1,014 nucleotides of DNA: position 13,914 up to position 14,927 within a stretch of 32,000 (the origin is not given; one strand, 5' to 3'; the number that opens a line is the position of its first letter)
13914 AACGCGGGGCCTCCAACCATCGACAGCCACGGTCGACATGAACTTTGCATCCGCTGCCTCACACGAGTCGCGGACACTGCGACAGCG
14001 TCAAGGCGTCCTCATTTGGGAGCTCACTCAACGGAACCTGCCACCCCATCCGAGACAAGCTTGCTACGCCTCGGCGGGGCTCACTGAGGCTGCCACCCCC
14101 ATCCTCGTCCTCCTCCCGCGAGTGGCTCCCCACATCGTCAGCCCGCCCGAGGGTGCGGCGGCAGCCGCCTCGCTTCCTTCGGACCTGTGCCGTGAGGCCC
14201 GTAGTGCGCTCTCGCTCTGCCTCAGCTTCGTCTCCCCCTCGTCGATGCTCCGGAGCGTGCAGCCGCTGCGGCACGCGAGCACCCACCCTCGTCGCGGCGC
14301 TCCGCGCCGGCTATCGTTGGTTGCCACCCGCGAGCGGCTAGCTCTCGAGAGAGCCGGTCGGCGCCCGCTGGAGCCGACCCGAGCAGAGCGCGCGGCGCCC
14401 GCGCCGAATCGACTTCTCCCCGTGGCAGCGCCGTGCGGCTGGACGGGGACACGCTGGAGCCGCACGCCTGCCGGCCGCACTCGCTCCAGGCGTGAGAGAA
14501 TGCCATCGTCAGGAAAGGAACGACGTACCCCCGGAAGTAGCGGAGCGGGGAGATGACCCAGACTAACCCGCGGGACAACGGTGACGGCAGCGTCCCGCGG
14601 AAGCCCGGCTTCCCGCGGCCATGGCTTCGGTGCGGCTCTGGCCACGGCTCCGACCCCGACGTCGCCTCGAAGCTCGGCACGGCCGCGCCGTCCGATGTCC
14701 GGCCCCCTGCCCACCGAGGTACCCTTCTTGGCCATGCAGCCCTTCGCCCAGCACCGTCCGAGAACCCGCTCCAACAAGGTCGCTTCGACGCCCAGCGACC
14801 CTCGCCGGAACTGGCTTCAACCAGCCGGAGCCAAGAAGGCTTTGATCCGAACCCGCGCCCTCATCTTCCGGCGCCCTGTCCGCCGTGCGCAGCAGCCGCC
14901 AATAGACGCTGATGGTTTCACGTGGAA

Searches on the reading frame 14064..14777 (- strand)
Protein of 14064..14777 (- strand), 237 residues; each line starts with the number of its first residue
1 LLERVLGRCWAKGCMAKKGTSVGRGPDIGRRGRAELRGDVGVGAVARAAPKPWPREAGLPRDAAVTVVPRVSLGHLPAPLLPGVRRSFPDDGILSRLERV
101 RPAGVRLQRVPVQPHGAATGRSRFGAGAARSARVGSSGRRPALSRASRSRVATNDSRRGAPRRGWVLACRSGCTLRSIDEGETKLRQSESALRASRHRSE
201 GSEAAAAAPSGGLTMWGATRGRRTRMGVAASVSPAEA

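Call 22: search_protein_families(library=pfam, proteins=[window:14064-14777:-], max_evalue=0.001)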
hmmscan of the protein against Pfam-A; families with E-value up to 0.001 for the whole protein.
window:14064-14777:- (237 aa): 0 families
